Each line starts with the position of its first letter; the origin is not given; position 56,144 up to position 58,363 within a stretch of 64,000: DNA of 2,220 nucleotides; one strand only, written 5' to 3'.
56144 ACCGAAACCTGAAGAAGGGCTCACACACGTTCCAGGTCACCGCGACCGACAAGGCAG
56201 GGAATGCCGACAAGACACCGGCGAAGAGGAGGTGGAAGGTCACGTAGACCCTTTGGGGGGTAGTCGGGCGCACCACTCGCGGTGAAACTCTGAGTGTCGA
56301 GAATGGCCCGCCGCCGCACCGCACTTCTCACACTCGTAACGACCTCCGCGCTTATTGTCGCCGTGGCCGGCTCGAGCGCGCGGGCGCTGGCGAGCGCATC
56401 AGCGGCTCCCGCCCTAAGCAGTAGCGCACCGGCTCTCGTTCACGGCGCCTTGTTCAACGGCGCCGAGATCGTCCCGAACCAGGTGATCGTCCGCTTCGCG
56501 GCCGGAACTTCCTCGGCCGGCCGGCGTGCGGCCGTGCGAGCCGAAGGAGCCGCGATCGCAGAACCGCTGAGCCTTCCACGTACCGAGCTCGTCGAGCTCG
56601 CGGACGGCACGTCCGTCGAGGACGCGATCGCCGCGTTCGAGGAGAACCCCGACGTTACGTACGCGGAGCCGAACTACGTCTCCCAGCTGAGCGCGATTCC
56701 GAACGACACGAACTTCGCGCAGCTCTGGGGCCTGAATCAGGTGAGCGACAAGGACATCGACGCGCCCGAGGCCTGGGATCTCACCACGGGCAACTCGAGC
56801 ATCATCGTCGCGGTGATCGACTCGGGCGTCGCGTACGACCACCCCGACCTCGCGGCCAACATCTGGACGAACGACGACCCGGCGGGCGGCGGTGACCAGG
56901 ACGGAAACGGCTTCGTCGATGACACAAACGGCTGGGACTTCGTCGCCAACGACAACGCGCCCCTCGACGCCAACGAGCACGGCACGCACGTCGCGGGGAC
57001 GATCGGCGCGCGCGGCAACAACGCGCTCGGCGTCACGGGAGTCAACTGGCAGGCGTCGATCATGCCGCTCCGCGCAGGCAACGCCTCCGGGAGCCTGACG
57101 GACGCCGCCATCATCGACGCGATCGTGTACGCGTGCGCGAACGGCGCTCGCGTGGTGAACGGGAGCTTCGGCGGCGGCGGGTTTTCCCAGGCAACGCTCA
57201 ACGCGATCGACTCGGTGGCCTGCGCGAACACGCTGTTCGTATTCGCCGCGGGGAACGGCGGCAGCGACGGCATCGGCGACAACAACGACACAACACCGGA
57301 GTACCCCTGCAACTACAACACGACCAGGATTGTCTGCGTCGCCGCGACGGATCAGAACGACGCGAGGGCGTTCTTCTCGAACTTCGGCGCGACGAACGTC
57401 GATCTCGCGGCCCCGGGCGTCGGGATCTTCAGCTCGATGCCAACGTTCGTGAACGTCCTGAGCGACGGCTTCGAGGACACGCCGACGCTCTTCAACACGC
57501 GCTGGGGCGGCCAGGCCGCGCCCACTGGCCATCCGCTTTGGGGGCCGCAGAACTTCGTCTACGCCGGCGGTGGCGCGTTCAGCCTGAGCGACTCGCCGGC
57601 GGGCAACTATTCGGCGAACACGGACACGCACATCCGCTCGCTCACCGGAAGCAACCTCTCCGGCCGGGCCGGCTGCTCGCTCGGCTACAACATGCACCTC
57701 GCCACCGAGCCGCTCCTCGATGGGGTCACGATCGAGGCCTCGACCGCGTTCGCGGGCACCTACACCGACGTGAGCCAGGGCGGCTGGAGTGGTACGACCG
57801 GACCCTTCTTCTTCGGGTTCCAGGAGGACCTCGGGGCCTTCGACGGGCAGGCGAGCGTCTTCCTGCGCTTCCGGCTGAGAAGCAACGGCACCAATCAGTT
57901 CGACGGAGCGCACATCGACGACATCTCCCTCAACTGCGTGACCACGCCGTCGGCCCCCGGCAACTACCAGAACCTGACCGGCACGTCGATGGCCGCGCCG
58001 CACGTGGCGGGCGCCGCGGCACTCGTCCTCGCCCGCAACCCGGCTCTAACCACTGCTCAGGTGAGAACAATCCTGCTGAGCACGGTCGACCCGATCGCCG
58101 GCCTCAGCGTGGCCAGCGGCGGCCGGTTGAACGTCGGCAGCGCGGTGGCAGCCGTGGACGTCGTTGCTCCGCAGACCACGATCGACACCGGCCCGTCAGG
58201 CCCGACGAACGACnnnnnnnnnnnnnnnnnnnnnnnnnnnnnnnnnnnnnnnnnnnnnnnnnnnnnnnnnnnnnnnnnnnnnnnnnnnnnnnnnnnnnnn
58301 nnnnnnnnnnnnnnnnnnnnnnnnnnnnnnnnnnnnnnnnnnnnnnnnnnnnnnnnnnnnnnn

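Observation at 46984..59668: Tandem triplet of secreted S8 subtilases, each fused to an array of a two-cysteine ~85-aa Ig-like module (16 + 6 + 6 copies)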

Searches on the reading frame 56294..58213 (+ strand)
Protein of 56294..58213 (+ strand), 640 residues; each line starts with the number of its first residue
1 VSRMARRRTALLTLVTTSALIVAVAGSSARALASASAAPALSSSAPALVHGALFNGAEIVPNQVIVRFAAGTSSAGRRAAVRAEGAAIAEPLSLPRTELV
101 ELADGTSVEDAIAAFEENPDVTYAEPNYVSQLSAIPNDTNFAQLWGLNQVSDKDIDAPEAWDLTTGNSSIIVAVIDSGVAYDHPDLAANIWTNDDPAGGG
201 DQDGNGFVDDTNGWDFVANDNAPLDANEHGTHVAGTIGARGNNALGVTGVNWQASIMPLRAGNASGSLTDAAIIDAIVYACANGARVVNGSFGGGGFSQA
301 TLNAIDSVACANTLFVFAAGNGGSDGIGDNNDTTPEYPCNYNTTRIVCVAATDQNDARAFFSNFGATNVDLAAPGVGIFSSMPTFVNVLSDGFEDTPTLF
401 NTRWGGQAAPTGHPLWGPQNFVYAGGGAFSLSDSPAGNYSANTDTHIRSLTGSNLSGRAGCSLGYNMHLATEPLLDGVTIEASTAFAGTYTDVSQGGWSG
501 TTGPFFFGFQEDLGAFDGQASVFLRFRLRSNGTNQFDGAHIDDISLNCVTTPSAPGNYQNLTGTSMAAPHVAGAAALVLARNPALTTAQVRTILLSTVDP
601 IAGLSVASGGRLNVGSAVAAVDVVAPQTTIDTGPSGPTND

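Call 15: find_homologous_proteins(query=window:56294-58213:+)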
Query window:56294-58213:+ (640 aa): 6548 proteins with E <= 0.001 among 8000 candidates; the best 120 are listed.
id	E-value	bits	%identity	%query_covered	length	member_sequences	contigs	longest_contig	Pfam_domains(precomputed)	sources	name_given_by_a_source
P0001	0.0e+0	1392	100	100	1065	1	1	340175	PF22148.2,PF00082.28,PF19077.7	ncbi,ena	-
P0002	1.3e-272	924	69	99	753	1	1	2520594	PF22148.2,PF00082.28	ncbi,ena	-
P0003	3.1e-250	850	66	99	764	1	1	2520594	PF22148.2,PF00082.28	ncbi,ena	-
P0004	2.3e-238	811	66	92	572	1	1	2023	PF22148.2,PF00082.28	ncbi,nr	ncbi:MAG TPA: S8 family serine peptidase, partial [Desertimonas sp.]|nr:S8 family serine peptidase [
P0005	2.1e-224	765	63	88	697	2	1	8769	PF22148.2,PF03793.25,PF00082.28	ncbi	-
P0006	2.1e-215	735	59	95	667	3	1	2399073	PF22148.2,PF00082.28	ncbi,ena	-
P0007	1.5e-214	732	62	88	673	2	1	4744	PF22148.2,PF03793.25,PF00082.28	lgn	-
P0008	9.0e-212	723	59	92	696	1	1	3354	PF22148.2,PF00082.28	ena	-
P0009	1.2e-204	700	56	97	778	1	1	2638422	PF22148.2,PF00082.28,PF19077.7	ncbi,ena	-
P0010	1.3e-202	693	58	92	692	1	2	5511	PF22148.2,PF00082.28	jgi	jgi:subtilisin family serine protease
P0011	8.5e-199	680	57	90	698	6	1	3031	PF22148.2,PF00082.28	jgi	-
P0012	2.6e-198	679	75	66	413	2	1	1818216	PF22148.2,PF00082.28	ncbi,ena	-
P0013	8.2e-182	624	54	90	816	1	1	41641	PF22148.2,PF00082.28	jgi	jgi:subtilisin family serine protease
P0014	2.8e-179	616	51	99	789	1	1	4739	PF22148.2,PF00082.28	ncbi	-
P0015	3.4e-178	612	52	100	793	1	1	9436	PF22148.2,PF00082.28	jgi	jgi:subtilisin family serine protease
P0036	2.3e-168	580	51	88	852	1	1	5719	PF22148.2,PF03160.21,PF00353.26,PF00082.28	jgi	jgi:subtilisin family serine protease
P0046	1.5e-166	574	50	92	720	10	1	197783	PF22148.2,PF03793.25,PF00082.28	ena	-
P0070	1.5e-161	557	51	88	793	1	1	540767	PF22148.2,PF03793.25,PF00082.28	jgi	jgi:subtilisin family serine protease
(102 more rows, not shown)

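Call 16: find_encoding_contigs(protein=P0001, flank=10000, max_places=3)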
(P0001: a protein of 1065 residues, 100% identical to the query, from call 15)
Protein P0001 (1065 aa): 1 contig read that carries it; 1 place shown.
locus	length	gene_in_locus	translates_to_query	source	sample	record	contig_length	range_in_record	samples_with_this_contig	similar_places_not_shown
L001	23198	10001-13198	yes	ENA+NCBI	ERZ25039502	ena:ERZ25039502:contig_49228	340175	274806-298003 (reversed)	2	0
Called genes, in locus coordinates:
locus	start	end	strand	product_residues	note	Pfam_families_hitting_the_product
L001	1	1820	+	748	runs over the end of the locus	PF22148:Fervidolysin_NPro-like, PF00082:Peptidase_S8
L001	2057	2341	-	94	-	-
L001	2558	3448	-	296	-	-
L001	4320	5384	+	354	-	PF22148:Fervidolysin_NPro-like, PF00082:Peptidase_S8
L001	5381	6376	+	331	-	PF00082:Peptidase_S8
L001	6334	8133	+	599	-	PF22148:Fervidolysin_NPro-like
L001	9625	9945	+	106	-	PF19077:Big_13 (faint)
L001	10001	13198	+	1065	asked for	PF22148:Fervidolysin_NPro-like, PF00082:Peptidase_S8, PF19077:Big_13 (weak)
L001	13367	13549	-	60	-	PF17991:Thioredoxin_10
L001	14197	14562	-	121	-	-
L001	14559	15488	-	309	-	PF07731:Cu-oxidase_2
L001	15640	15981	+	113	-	-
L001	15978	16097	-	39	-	-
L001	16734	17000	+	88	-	PF09678:Caa3_CtaG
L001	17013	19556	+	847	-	-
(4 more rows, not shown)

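Call 18: find_encoding_contigs(protein=P0012, flank=10000, max_places=3)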
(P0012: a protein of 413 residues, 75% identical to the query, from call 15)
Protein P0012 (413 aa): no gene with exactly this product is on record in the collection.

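Call 19: find_encoding_contigs(protein=P0002, flank=10000, max_places=3)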
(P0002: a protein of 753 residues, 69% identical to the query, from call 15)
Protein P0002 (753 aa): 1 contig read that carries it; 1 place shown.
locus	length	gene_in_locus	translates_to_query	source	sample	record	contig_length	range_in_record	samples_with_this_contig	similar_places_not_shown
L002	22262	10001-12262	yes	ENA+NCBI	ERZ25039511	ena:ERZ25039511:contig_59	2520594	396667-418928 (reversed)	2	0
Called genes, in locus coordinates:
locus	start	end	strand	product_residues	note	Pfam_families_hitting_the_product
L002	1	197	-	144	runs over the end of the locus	-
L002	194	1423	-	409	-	-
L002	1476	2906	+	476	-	PF09136:Glucodextran_B (faint), PF13750:Big_3_3 (faint), PF19077:Big_13 (faint), PF22352:K319L-like_PKD (faint), PF24421:Ig_J (faint), PF07495:Y_Y_Y (faint), PF16370:MetallophosC (faint)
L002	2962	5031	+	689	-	PF22148:Fervidolysin_NPro-like, PF00082:Peptidase_S8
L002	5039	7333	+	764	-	PF22148:Fervidolysin_NPro-like, PF00082:Peptidase_S8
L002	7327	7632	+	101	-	-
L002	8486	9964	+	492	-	PF00082:Peptidase_S8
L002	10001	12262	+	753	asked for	PF22148:Fervidolysin_NPro-like, PF00082:Peptidase_S8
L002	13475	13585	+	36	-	-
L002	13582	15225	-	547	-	PF02683:DsbD_TM, PF00578:AhpC-TSA, PF08534:Redoxin, PF13905:Thioredoxin_8 (weak), PF17991:Thioredoxin_10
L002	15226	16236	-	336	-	PF07732:Cu-oxidase_3, PF07731:Cu-oxidase_2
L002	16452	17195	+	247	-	PF09678:Caa3_CtaG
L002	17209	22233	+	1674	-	PF00884:Sulfatase, PF01663:Phosphodiest (weak)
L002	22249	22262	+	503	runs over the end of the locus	PF01946:Thi4 (weak), PF00890:FAD_binding_2 (faint), PF01266:DAO (faint), PF01593:Amino_oxidase, PF13450:NAD_binding_8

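Call 77: search_protein_families(library=pfam, proteins=[P0005, P0046, P0070, P0036, P0010], max_evalue=0.001)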
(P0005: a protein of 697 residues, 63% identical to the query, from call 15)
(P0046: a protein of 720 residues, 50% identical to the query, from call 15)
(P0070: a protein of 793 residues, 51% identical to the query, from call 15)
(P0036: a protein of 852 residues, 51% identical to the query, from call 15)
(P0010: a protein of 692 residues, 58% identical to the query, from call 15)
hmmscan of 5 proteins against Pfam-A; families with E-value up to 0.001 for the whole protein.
P0005 (697 aa): 3 families
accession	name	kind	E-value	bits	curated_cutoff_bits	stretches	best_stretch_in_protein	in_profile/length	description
PF00082.27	Peptidase_S8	-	3.6e-59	200.9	21.8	2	176-391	3-221/288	Subtilase family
PF22148.1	Fervidolysin_NPro-like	-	7.6e-16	58.7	21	1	55-134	4-81/81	Fervidolysin N-terminal prodomain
PF03793.24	PASTA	-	6.1e-10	39.4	23.2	1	632-694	2-64/64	PASTA domain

P0046 (720 aa): 3 families
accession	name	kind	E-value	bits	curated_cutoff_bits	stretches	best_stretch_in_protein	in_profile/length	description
PF00082.27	Peptidase_S8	-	4.9e-51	174.2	21.8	2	154-369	3-220/288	Subtilase family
PF22148.1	Fervidolysin_NPro-like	-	7e-15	55.6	21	1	33-112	4-81/81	Fervidolysin N-terminal prodomain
PF03793.24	PASTA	-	1.7e-05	25.1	23.2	1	655-715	3-63/64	PASTA domain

P0070 (793 aa): 3 families
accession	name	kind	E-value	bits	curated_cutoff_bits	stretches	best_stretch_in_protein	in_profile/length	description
PF00082.27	Peptidase_S8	-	5.9e-52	177.2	21.8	2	155-368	2-220/288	Subtilase family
PF22148.1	Fervidolysin_NPro-like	-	2.6e-11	44.2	21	1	34-113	4-81/81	Fervidolysin N-terminal prodomain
PF03793.24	PASTA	-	5.4e-09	36.3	23.2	1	730-789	3-63/64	PASTA domain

P0036 (852 aa): 4 families
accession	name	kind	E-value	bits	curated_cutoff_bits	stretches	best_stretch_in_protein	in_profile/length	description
PF00082.27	Peptidase_S8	-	3.2e-54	184.6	21.8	2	151-364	3-221/288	Subtilase family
PF03160.20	Calx-beta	-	9e-17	61.6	27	1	630-726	18-119/119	Calx-beta domain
PF22148.1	Fervidolysin_NPro-like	-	1e-14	55.1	21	1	31-109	5-81/81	Fervidolysin N-terminal prodomain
PF00353.25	HemolysinCabind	-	1e-11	45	23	2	755-789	2-36/36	RTX calcium-binding nonapeptide repeat (4 copies)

P0010 (692 aa): 2 families
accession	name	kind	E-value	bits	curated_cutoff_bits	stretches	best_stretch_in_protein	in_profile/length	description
PF00082.27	Peptidase_S8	-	2.5e-51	175.1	21.8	2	152-369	3-224/288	Subtilase family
PF22148.1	Fervidolysin_NPro-like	-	1.9e-15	57.4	21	1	35-115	3-81/81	Fervidolysin N-terminal prodomain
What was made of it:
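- Position of the terminal domain: in sister members the same terminal position holds a PASTA domain (residues 632-694 of 697, 655-715 of 720, 730-789 of 793; call 77). Sister members place a PASTA domain at the same terminal position (call 77).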
